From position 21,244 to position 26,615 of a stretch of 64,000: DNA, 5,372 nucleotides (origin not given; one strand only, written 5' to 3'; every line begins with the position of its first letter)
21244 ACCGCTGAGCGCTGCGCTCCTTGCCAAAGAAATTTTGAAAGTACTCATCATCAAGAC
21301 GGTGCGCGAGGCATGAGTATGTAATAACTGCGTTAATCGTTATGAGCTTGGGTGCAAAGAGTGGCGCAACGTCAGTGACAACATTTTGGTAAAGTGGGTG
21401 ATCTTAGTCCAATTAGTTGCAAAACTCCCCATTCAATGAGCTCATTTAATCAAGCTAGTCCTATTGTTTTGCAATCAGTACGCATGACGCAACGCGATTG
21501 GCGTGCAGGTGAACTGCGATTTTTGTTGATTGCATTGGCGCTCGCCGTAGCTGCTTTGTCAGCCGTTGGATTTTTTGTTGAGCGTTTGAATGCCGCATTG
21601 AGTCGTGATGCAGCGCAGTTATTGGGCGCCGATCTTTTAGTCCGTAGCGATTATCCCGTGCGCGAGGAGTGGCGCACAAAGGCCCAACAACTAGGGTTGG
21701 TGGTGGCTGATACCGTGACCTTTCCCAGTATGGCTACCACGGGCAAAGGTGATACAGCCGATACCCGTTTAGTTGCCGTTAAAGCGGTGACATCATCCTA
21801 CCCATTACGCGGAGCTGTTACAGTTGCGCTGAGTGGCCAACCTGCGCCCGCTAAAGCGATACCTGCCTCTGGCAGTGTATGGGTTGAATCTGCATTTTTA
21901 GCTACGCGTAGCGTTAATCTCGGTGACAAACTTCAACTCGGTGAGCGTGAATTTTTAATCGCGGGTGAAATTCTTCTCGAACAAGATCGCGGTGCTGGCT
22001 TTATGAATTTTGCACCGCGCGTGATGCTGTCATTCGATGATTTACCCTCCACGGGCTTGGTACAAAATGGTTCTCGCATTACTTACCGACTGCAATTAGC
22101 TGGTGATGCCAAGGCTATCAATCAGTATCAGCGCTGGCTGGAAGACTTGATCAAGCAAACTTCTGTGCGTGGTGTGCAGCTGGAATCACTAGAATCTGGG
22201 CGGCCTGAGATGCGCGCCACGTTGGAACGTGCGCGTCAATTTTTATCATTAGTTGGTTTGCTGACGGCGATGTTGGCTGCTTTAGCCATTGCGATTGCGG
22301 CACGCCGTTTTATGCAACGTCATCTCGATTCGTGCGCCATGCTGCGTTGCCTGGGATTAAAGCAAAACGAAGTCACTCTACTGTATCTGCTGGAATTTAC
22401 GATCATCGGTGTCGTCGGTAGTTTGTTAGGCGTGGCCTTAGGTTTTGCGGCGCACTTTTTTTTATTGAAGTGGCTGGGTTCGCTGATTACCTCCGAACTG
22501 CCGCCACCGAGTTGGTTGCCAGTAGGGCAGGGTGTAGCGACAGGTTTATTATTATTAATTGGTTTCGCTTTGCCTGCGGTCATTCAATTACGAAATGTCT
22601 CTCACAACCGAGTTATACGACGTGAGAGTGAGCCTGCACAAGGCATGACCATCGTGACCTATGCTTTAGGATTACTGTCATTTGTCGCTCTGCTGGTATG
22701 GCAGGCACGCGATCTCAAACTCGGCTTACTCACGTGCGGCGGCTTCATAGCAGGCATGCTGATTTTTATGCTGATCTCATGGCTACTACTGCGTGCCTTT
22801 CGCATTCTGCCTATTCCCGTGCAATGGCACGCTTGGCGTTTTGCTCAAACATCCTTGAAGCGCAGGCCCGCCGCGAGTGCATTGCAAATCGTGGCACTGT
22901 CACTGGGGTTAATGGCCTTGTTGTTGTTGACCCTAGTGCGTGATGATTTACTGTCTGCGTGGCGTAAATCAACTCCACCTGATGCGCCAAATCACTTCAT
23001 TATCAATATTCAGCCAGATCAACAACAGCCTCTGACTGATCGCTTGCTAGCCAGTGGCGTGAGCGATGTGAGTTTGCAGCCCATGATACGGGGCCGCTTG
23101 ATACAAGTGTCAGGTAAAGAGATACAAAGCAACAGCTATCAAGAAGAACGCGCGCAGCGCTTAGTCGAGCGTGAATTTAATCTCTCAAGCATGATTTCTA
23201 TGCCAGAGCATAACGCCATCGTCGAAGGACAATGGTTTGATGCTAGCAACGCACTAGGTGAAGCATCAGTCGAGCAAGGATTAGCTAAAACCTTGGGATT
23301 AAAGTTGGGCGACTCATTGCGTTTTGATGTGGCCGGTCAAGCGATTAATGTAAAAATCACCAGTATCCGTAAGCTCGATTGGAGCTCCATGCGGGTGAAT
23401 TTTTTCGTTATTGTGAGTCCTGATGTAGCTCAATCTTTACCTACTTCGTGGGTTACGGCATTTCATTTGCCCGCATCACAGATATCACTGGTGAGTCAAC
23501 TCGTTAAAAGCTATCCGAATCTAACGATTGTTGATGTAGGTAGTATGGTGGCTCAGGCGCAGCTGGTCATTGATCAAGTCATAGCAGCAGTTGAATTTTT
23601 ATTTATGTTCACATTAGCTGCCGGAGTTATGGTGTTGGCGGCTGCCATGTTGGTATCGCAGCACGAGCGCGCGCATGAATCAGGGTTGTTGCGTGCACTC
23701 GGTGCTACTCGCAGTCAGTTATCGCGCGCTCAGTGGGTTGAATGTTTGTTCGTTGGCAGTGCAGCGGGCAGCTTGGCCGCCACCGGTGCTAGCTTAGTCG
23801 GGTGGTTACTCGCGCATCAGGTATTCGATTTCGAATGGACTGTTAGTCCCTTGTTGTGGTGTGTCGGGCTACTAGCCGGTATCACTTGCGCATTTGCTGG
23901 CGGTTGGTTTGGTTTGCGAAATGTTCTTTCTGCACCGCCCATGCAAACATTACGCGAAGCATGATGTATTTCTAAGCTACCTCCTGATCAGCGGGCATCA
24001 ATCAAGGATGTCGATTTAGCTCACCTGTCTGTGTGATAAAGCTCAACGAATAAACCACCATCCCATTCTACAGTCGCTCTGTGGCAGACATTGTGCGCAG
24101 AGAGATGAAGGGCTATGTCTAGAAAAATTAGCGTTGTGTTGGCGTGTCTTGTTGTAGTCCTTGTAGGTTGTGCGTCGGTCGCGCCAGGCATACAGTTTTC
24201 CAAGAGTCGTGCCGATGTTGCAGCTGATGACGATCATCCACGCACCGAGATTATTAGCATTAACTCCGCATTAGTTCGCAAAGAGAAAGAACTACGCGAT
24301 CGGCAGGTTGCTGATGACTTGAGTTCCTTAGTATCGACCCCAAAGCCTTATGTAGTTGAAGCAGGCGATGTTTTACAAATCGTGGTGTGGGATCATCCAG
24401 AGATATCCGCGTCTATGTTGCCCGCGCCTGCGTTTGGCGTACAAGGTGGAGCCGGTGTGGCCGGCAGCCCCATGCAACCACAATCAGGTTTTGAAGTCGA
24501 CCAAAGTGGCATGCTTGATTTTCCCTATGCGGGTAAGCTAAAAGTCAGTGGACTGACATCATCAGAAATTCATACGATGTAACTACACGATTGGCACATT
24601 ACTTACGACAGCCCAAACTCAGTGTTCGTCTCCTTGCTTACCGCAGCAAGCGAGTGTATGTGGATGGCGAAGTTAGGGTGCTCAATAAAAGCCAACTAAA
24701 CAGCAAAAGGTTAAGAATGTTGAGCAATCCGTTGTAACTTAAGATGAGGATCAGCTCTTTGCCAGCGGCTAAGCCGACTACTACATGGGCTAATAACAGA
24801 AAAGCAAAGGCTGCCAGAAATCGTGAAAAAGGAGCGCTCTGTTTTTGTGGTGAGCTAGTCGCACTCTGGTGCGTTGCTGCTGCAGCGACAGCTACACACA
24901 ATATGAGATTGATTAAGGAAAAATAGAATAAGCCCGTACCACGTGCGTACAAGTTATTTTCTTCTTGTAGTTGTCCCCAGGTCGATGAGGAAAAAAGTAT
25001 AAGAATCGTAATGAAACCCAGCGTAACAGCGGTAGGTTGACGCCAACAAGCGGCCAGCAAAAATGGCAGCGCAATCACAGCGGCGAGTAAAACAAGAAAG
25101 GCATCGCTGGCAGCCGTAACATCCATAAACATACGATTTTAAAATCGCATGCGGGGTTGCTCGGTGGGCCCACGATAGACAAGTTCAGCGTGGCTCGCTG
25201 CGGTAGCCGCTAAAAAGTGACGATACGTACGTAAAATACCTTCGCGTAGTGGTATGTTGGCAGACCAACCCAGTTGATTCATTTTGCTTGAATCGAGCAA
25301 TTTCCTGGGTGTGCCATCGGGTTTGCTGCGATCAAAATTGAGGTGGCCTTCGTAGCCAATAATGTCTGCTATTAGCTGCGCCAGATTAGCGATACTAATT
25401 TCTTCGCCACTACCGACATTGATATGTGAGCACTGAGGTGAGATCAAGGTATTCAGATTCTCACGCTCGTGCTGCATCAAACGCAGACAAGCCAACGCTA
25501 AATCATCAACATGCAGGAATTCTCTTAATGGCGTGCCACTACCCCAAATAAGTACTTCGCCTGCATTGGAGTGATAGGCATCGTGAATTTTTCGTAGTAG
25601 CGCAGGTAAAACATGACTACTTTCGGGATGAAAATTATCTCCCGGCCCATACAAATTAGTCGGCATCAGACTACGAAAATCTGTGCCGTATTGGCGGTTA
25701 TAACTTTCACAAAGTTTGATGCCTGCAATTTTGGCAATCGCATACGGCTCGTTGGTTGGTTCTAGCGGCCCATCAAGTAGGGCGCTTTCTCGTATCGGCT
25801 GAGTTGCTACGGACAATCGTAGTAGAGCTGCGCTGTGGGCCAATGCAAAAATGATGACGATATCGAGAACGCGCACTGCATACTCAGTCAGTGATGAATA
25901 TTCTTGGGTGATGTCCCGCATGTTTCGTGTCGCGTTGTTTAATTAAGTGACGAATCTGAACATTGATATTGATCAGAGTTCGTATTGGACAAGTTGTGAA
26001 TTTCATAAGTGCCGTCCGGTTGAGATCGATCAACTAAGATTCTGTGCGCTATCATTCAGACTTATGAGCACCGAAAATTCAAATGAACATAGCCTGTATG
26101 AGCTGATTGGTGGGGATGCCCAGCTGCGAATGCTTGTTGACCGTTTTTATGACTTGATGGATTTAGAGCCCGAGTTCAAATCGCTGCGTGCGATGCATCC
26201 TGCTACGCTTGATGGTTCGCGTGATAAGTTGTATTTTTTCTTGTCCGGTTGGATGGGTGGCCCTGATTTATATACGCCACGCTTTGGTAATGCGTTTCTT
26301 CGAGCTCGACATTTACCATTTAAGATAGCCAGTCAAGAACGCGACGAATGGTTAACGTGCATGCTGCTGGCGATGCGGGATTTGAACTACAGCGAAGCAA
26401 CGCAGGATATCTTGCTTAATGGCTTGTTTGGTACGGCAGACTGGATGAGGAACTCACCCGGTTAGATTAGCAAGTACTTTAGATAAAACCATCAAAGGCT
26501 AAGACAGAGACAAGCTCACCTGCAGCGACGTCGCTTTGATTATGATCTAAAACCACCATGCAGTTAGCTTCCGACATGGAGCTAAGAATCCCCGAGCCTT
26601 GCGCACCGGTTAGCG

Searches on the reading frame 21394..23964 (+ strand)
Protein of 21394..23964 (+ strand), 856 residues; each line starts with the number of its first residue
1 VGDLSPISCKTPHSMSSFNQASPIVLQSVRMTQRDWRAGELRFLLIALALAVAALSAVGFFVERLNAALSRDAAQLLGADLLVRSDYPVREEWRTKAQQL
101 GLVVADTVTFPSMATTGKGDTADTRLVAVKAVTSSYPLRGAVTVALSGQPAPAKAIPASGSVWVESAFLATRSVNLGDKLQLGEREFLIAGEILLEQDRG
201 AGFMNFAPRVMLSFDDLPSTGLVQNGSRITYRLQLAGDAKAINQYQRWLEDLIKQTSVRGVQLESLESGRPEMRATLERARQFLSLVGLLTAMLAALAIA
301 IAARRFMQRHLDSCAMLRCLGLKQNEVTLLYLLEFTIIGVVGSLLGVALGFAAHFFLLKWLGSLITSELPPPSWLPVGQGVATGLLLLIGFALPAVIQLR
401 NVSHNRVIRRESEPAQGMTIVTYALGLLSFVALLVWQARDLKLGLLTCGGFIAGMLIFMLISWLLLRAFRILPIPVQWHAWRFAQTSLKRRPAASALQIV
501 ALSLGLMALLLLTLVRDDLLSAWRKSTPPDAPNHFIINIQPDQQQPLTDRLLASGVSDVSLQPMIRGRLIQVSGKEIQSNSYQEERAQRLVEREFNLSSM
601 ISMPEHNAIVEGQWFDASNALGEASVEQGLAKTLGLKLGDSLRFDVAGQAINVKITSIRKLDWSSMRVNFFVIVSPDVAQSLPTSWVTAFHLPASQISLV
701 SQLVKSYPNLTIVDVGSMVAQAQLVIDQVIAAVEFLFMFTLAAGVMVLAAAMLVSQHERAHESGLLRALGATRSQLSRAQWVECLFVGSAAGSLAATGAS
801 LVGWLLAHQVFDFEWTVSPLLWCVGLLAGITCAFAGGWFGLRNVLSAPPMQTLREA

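Call 11: find_encoding_contigs(protein=window:21394-23964:+, flank=10000, max_places=1)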
Protein window:21394-23964:+ (856 aa): no gene with exactly this product is on record in the collection.

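Call 15: search_protein_families(library=pfam, proteins=[window:21394-23964:+], max_evalue=0.000001)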
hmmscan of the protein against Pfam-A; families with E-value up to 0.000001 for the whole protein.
window:21394-23964:+ (856 aa): 2 families
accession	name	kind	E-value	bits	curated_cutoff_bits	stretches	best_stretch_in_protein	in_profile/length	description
PF02687.27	FtsX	-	1.6e-21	77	25.5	2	735-849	2-120/120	FtsX-like permease C-terminal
PF12704.14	MacB_PCD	-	2.7e-10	41.3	27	0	45-234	5-192/207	MacB-like periplasmic core domain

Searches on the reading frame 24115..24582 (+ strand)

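Call 15: search_protein_families(library=pfam, proteins=[window:24115-24582:+], max_evalue=0.000001)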
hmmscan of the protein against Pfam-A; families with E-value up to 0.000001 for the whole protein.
window:24115-24582:+ (155 aa): 1 family
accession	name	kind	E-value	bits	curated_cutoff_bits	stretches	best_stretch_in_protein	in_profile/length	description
PF02563.21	Poly_export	-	1.3e-14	54.5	28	1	75-153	3-56/77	Polysaccharide biosynthesis/export protein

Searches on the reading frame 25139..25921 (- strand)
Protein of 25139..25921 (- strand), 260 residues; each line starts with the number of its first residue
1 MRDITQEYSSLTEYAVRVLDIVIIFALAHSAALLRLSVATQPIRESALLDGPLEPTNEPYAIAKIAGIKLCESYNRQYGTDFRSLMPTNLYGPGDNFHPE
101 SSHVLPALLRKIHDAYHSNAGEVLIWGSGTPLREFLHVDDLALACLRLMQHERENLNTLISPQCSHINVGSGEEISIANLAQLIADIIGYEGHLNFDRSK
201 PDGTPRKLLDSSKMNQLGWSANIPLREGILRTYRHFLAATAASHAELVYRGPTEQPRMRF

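Call 15: search_protein_families(library=pfam, proteins=[window:25139-25921:-], max_evalue=0.000001)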
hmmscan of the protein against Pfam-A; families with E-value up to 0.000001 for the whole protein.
window:25139-25921:- (260 aa): 2 families
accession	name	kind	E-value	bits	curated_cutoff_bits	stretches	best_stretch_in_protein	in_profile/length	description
PF01370.27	Epimerase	-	2.4e-33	116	20.9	1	41-155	125-231/240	NAD dependent epimerase/dehydratase family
PF16363.11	GDP_Man_Dehyd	-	1.4e-11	44.9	27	1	51-229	145-329/332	GDP-mannose 4,6 dehydratase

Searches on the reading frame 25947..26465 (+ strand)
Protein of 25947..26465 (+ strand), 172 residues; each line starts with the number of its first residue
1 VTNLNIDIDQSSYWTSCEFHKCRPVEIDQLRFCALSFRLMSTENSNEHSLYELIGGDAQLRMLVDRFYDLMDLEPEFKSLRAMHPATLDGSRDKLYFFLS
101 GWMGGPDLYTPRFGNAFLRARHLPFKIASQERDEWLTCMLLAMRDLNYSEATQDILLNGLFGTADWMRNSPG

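Call 15: search_protein_families(library=pfam, proteins=[window:25947-26465:+], max_evalue=0.000001)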
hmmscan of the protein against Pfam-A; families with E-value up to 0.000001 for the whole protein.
window:25947-26465:+ (172 aa): 1 family
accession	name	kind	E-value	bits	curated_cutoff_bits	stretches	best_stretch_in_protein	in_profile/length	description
PF01152.27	Bac_globin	-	1.9e-34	118.9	21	1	49-169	1-121/121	Bacterial-like globin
